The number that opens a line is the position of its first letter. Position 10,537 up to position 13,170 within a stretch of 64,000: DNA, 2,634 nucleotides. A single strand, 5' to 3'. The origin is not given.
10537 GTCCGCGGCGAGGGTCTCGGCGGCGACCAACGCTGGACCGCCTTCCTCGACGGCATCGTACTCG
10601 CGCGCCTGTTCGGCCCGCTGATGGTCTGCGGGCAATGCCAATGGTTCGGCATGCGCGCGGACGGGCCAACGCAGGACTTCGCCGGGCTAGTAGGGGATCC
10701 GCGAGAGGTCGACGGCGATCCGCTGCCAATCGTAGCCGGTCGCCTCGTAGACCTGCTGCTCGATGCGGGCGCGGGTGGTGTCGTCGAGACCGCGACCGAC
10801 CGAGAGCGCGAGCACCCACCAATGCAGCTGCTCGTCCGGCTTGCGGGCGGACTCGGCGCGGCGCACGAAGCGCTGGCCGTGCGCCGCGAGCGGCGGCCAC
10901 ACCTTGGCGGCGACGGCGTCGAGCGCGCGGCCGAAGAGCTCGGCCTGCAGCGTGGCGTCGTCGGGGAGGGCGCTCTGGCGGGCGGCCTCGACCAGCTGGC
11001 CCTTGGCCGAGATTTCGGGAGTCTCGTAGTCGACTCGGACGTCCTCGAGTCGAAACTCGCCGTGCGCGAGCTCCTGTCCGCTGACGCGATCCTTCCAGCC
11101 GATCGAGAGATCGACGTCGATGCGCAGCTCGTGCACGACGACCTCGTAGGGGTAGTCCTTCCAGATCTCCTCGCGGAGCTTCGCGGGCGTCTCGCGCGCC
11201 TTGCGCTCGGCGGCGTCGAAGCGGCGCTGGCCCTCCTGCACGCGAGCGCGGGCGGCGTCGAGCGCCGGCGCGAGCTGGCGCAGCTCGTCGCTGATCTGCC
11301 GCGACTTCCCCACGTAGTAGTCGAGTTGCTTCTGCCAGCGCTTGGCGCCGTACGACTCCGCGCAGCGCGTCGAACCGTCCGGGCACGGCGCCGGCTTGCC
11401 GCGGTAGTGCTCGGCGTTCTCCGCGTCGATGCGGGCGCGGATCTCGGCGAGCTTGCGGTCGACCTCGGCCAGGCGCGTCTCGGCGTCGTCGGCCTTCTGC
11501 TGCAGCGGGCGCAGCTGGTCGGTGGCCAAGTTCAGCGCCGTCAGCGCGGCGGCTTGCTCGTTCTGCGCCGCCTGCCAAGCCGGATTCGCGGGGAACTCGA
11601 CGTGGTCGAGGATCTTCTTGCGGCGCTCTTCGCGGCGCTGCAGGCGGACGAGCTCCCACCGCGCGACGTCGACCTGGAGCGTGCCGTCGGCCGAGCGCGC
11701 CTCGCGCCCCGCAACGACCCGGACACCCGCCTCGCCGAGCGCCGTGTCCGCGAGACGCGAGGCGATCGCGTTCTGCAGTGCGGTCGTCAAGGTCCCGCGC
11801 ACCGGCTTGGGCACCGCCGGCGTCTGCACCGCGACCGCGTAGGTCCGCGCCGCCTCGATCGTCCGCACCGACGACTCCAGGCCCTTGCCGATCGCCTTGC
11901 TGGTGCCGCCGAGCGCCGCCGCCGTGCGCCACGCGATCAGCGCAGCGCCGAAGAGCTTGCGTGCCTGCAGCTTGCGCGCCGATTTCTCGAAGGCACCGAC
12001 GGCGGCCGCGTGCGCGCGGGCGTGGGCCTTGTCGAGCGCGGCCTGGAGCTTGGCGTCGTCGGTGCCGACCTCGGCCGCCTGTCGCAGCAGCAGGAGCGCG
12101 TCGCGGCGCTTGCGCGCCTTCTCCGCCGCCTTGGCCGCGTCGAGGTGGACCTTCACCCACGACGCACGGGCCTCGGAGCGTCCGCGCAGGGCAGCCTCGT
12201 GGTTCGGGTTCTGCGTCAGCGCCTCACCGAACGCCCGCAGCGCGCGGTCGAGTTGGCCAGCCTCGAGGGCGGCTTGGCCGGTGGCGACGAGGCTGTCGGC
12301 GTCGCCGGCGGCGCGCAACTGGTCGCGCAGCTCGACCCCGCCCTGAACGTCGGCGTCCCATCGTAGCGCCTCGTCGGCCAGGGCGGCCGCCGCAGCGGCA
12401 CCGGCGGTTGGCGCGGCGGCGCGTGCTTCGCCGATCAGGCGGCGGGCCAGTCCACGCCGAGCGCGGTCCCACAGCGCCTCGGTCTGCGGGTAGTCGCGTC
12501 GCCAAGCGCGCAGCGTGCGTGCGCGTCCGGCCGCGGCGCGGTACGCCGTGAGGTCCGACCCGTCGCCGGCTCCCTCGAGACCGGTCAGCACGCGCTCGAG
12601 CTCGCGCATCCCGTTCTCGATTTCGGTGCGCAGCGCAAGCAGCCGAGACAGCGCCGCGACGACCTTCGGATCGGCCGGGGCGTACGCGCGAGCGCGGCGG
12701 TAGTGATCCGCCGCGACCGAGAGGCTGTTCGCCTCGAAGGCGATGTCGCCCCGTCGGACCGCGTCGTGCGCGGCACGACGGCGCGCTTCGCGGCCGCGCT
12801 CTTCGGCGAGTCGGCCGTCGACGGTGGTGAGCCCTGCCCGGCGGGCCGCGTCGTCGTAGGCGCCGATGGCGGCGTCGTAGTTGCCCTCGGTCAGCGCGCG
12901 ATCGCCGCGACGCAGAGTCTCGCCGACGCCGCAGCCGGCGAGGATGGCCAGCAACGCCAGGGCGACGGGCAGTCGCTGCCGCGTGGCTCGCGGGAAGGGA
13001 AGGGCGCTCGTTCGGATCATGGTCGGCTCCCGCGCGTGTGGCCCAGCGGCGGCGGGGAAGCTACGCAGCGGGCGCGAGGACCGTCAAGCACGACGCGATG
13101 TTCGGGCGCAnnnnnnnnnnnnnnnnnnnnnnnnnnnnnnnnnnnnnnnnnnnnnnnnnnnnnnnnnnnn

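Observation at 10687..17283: Atypical phosphorelay and c-di-GMP cluster wired to an orphan membrane-fusion-protein lipoprotein and a TPR lipoprotein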

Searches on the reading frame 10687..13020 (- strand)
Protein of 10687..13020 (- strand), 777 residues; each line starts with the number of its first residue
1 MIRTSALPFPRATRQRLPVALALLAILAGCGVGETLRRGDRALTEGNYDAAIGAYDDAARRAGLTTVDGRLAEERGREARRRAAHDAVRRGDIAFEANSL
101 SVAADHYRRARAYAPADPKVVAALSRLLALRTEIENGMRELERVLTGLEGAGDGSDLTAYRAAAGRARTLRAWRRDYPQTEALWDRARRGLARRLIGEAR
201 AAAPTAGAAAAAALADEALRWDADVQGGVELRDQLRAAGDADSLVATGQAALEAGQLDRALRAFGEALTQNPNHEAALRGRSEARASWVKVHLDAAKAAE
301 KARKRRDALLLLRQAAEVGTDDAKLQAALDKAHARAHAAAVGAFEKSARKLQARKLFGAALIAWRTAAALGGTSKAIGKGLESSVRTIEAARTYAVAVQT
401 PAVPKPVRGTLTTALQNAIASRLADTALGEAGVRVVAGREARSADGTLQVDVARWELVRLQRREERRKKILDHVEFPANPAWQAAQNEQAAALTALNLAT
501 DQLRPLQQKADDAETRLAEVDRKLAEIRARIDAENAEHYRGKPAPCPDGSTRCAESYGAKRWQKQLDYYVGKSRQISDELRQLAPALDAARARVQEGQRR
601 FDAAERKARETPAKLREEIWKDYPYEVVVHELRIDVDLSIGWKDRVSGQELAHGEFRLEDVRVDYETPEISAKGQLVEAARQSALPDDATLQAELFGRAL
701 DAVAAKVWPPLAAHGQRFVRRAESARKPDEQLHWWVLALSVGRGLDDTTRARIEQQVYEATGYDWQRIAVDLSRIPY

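Call 8: search_protein_families(library=pfam, proteins=[window:10687-13020:-], max_evalue=1)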
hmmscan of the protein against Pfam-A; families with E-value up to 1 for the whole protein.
window:10687-13020:- (777 aa): 9 families
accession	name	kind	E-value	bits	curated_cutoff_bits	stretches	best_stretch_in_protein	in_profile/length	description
PF00515.34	TPR_1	-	0.00038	20.6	27.8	1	248-274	8-34/34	Tetratricopeptide repeat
PF07719.23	TPR_2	-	0.00039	20.8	27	1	242-274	2-34/34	Tetratricopeptide repeat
PF13432.12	TPR_16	-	0.0017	19.2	32.7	1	246-284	2-40/65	Tetratricopeptide repeat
PF13428.12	TPR_14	-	0.0046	18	23.5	1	244-280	4-40/44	Tetratricopeptide repeat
PF14559.12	TPR_19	-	0.007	17.1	25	1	251-280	1-30/68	Tetratricopeptide repeat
PF08537.15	NBP1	-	0.28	11.1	25.8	1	488-529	169-210/330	Fungal Nap binding protein NBP1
PF05164.18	ZapA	-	0.42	11.4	23.8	1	485-531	43-88/88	Cell division protein ZapA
PF24922.1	ACBP4_C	-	0.46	11.2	31.2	1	484-536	7-59/105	Acyl-CoA-binding domain-containing protein 4-6, C-terminal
PF13174.12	TPR_6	-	0.49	11.6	26.3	1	242-274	1-33/33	Tetratricopeptide repeat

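Call 9: search_protein_families(library=ncbifam, proteins=[window:10687-13020:-], max_evalue=1)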
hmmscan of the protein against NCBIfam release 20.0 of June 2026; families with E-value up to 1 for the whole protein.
window:10687-13020:- (777 aa): 7 families
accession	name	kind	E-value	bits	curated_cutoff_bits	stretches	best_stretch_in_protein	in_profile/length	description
NF040658.1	Myxo_OME_TraC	equivalog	0.00071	18.4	500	2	166-316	57-201/602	outer membrane exchange accessory lipoprotein TraC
NF052230.1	T9SS_PorE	exception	0.0012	17.2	600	1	19-146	5-119/648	PorE family type IX secretion system protein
NF047507.1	TPR_BatC_Lepto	exception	0.055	12.9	175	0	245-277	100-132/214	TPR repeat-containing protein BatC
NF045487.1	ASRP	equivalog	0.057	12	300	1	490-611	138-246/593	archaea-specific SMC-related protein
NF040959.1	MamA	equivalog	0.059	12.8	200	0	239-282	69-112/204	magnetosome protein MamA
NF004208.0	PRK05658.1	equivalog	0.094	11.7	555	1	477-614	259-396/631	RNA polymerase sigma factor RpoD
NF040561.1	PrimPol_Msp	equivalog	0.32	9.5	200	0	237-317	21-99/515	CRISPR-associated primase-polymerase type A1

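Call 12: find_encoding_contigs(protein=window:10687-13020:-, flank=10000, max_places=6)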
Protein window:10687-13020:- (777 aa): 2 contigs read that carry it; 2 places shown.
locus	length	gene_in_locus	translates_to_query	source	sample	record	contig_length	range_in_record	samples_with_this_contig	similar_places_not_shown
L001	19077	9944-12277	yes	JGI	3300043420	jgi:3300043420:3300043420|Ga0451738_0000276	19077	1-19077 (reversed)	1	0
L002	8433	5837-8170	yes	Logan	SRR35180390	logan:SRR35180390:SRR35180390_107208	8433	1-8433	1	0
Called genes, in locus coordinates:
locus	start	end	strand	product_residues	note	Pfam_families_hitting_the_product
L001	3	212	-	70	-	?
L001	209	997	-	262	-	PF00475:IGPD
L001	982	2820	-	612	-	PF00155:Aminotran_1_2, PF00702:Hydrolase, PF13419:HAD_2, PF13242:Hydrolase_like (weak)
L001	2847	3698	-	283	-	PF01634:HisG, PF08029:HisG_C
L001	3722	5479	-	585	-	PF00526:Dicty_CTDC (weak)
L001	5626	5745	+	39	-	-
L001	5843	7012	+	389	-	-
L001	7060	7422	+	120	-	PF01627:Hpt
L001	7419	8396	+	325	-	PF00072:Response_reg, PF00990:GGDEF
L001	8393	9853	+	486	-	PF25919:BSH_CusB (weak)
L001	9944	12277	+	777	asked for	-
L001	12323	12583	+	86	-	-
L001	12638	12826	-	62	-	-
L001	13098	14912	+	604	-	PF10672:Methyltrans_SAM, PF03602:Cons_hypoth95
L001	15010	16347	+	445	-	PF03403:PAF-AH_p_II (weak)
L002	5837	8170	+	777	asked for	-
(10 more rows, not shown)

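Call 25: find_homologous_proteins(query=window:10687-13020:-)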
Query window:10687-13020:- (777 aa): 4 proteins with E <= 0.001 among 8000 candidates.
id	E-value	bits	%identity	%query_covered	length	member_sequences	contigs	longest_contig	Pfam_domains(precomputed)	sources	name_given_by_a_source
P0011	0.0e+0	1638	100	100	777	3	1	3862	-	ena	-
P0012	0.0e+0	1079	69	96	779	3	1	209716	-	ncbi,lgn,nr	ncbi:MAG: hypothetical protein H6747_02895 [Deltaproteobacteria bacterium]|nr:hypothetical protein [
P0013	2.1e-240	818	54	98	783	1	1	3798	PF13414.13,PF00515.35,PF07719.24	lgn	-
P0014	6.5e-199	681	50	99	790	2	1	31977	PF13414.13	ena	-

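Call 26: find_encoding_contigs(protein=P0014, flank=10000, max_places=4)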
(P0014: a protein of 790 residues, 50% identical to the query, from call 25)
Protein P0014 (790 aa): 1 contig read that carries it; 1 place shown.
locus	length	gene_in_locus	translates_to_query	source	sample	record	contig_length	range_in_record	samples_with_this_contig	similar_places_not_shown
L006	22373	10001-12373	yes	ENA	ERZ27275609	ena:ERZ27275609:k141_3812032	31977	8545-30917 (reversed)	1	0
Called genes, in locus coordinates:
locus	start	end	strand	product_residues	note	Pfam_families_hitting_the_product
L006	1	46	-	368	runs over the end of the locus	?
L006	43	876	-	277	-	PF00977:His_biosynth, PF01207:Dus (faint), PF05690:ThiG (faint), PF02581:TMP-TENI (faint), PF03060:NMO (faint)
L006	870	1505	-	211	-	PF00117:GATase, PF07685:GATase_3 (weak), PF01174:SNO (weak)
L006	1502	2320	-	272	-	PF00475:IGPD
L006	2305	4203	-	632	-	PF00155:Aminotran_1_2, PF00702:Hydrolase, PF13419:HAD_2, PF13242:Hydrolase_like (weak)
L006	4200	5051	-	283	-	PF01634:HisG, PF08029:HisG_C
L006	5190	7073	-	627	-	PF00526:Dicty_CTDC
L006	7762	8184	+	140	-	PF01627:Hpt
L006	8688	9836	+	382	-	PF25989:YknX_C (weak)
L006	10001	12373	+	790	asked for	PF13414:TPR_11 (faint)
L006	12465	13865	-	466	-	PF00668:Condensation (faint)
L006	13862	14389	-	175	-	-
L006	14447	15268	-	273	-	-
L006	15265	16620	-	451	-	PF14362:DUF4407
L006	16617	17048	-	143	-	-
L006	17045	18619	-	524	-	PF00691:OmpA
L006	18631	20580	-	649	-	PF13522:GATase_6, PF13537:GATase_7, PF00733:Asn_synthase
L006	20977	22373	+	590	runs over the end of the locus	PF10672:Methyltrans_SAM, PF03602:Cons_hypoth95 (weak)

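Call 27: find_encoding_contigs(protein=P0013, flank=10000, max_places=4)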
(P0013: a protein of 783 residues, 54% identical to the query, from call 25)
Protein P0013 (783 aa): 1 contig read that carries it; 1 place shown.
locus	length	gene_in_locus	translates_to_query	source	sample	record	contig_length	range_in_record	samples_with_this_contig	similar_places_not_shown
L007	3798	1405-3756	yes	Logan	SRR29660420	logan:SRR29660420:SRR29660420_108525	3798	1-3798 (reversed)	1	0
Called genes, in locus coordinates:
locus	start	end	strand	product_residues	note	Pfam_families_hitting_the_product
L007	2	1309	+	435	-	?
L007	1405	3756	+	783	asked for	PF00515:TPR_1 (faint), PF07719:TPR_2 (faint), PF13414:TPR_11 (faint)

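Call 30: find_related_loci(query=A3, collection=genome_contigs, flank=10000)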
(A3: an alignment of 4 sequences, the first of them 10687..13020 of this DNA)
Query A3 (777 aa) in genome_contigs; peptide patterns used: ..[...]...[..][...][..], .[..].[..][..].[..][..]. (x = any residue, [..] = any of these).
599 stretches matched a pattern (row limit reached: there are more); 1 encode a relative of the query (tblastn E <= 1e-3); 1 distinct loci.
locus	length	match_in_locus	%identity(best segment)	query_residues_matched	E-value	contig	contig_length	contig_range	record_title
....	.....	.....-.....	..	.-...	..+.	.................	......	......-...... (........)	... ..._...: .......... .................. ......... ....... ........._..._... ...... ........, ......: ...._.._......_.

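Call 40: find_related_loci(query=A3, collection=metagenome_contigs, flank=10000)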
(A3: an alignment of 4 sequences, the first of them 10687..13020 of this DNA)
Query A3 (777 aa) in metagenome_contigs; peptide patterns used: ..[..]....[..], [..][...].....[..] (x = any residue, [..] = any of these).
312 stretches matched a pattern, but none encodes a relative of the query by tblastn (E <= 1e-3).

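Call 54: search_protein_representatives(alignment_id=A3)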
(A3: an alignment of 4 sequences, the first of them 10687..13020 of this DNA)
Query: 4 sequences, 784 profile positions. Proteins with E-value up to 0.001 (for the whole library): 1497; up to 1e-10: 90; up to 1e-30: 27. The best 150 are listed.
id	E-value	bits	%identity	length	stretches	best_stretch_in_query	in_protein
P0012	0.0e+00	1369.9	-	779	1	10-784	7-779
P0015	0.0e+00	1179.0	-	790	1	9-784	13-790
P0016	1.5e-198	678.4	-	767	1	21-784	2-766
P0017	7.4e-197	672.8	-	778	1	25-784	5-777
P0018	1.4e-181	622.4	-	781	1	24-783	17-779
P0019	1.6e-171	589.0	-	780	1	27-773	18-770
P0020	2.6e-163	561.9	-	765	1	24-780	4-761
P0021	3.0e-145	502.2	-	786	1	16-781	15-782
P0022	4.0e-128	445.5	-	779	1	26-781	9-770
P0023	1.3e-119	417.3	-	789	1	26-783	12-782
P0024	3.4e-103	363.1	-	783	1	54-783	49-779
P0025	6.3e-100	352.3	-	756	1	31-772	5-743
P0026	1.4e-98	347.8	-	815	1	22-777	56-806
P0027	8.2e-97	342.0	-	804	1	24-771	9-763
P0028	1.1e-93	331.7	-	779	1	19-781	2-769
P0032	8.0e-87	308.9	-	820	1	16-768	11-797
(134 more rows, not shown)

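Call 56: predict_structure(alignment_id=A3)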
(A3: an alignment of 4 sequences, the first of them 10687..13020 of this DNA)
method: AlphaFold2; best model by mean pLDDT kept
length: 777 residues; sequences in the alignment: 4
mean_pLDDT: 85.0   pTM: 0.45
mean pLDDT of the five models: 85.0, 81.2, 79.2, 79.2, 73.6
residues with pLDDT >= 90: 436; 70-90: 252; 50-70: 30; < 50: 59
segments of 3 or more residues with pLDDT < 50: 1-29, 469-476, 617-622, 668-683
pLDDT, mean of each block of 10 residues (from residue 1): 36 38 42 82 89 91 82 92 95 94 95 93 94 95 94 88 95 93 95 94 85 94 92 86 92 94 93 91 95 93 86 92 94 91 93 95 93 90 92 90 85 85 82 88 90 87 62 49 84 90 92 93 93 91 86 88 93 94 91 91 84 53 59 87 84 88 61 38 60 80 88 89 92 94 90 94 88 74
secondary structure, 60 per line:
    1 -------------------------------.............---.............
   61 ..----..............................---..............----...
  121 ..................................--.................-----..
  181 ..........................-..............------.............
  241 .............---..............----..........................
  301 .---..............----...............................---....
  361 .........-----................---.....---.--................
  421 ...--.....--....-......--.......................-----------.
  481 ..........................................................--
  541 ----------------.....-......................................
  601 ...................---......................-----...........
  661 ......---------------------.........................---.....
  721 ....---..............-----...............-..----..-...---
elements in order (helices of 4 or more, strands of 3 or more residues): H32-44 H48-62 H67-96 H100-113 H118-154 H157-173 H179-206 H208-221 H228-253 H257-270 H275-301 H305-318 H323-353 H357-369 H375-390 E394-398 H405-423 H426-430 E433-436 H438-443 E446-468 H480-538 H557-561 H563-619 E623-644 E650-666 H688-712 H716-724 H728-741 H747-761

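Call 60: find_homologous_proteins(query=A7, max_evalue=1e-20)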
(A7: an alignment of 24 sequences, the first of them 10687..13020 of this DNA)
Query A7 (24 sequences) (777 aa, profile of the alignment): 4 proteins with E <= 1e-20 among 8000 candidates.
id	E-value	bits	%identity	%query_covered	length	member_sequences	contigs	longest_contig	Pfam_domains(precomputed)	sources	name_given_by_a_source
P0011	2.2e-269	914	100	100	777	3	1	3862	-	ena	-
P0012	8.6e-266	903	69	96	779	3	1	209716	-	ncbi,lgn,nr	ncbi:MAG: hypothetical protein H6747_02895 [Deltaproteobacteria bacterium]|nr:hypothetical protein [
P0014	1.4e-248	846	50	99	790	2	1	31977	PF13414.13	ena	-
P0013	2.2e-239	815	54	98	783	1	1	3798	PF13414.13,PF00515.35,PF07719.24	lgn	-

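Call 61: fold_search(model_id=the predicted structure, library=pdb)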
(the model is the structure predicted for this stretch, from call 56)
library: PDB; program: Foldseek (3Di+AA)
matches with E <= 10: 1246; with E <= 0.001: 19
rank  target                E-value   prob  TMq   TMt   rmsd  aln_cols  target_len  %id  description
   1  2y4t_A                7.0e-05  1.00  0.12  0.18  26.2       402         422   14  Crystal structure of the human co-chaperone P58(IPK) (released 2011-08-10)
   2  2y4t_B                9.5e-05  1.00  0.12  0.18  26.3       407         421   13  Crystal structure of the human co-chaperone P58(IPK) (released 2011-08-10)
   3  1w3b_A                1.2e-04  1.00  0.10  0.17  23.3       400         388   13  The superhelical TPR domain of O-linked GlcNAc transferase reveals structural similarities to importin alpha. (released 2004-09-09)
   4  7y4i_A                1.2e-04  1.00  0.11  0.10  25.8       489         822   11  Crystal structure of SPINDLY in complex with GDP (released 2022-12-07)
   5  1w3b_B                1.2e-04  1.00  0.08  0.15  25.9       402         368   15  The superhelical TPR domain of O-linked GlcNAc transferase reveals structural similarities to importin alpha. (released 2004-09-09)
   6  8dtg_B                1.6e-04  1.00  0.10  0.10  29.8       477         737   13  Cryo-EM structure of Arabidopsis SPY alternative conformation 1 (released 2023-03-08)
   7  2y4u                  1.9e-04  1.00  0.12  0.18  26.5       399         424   13  Crystal structure of human P58(IPK) in space group P312 (released 2011-08-10)
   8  7y4i_B                2.9e-04  1.00  0.14  0.13  26.2       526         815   12  Crystal structure of SPINDLY in complex with GDP (released 2022-12-07)
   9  8dth_B                3.0e-04  0.99  0.07  0.08  30.0       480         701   11  Cryo-EM structure of Arabidopsis SPY alternative conformation 2 (released 2023-03-08)
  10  6eou                  4.6e-04  1.00  0.07  0.15  23.9       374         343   14  O-GlcNAc transferase TPR domain with the intellectual disability associated mutation L254F (released 2018-05-09)
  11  8dtg_A                4.8e-04  1.00  0.13  0.13  25.6       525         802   12  Cryo-EM structure of Arabidopsis SPY alternative conformation 1 (released 2023-03-08)
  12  8dth_A                4.8e-04  1.00  0.11  0.11  23.5       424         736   12  Cryo-EM structure of Arabidopsis SPY alternative conformation 2 (released 2023-03-08)
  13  7yea_A                4.8e-04  1.00  0.09  0.07  24.2       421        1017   16  Human O-GlcNAc transferase Dimer (released 2023-07-12)
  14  9rtt_Q                5.0e-04  0.91  0.08  0.07  41.9       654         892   11  Activated Elongation Complex with IWS1 and ELOF1 (released 2025-09-03)
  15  8bbg_D                5.9e-04  0.87  0.08  0.06  43.2       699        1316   12  Structure of the IFT-A complex; anterograde IFT-A train model (released 2022-12-21)
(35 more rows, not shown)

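Call 62: find_encoding_contigs(protein=P0016, flank=10000, max_places=3)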
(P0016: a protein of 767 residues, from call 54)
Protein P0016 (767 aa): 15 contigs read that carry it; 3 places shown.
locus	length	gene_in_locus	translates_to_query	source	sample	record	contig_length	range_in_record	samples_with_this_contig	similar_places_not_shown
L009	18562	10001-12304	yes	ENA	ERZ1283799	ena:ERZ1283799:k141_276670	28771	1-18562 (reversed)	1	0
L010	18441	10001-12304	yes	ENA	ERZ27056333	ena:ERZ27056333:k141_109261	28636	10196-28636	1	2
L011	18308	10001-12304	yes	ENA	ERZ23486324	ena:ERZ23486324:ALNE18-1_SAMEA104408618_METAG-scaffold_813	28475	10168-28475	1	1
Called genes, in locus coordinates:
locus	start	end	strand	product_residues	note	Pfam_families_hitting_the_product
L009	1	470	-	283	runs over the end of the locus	PF01634:HisG, PF08029:HisG_C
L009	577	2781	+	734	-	PF04879:Molybdop_Fe4S4 (weak), PF00384:Molybdopterin, PF01568:Molydop_binding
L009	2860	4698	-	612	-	PF00526:Dicty_CTDC (faint)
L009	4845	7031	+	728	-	PF02518:HATPase_c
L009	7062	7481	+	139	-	PF01627:Hpt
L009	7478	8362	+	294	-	PF00990:GGDEF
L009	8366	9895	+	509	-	-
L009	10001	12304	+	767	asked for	PF07719:TPR_2 (faint), PF13414:TPR_11 (faint)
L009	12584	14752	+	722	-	PF25116:CBM87_Agd3, PF25115:Agd3_CE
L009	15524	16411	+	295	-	-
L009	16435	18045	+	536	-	-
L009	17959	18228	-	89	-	-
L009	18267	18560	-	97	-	?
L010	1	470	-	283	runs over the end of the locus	PF01634:HisG, PF08029:HisG_C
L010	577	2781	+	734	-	PF04879:Molybdop_Fe4S4 (weak), PF00384:Molybdopterin, PF01568:Molydop_binding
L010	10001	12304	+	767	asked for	PF07719:TPR_2 (faint), PF13414:TPR_11 (faint)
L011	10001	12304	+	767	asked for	PF07719:TPR_2 (faint), PF13414:TPR_11 (faint)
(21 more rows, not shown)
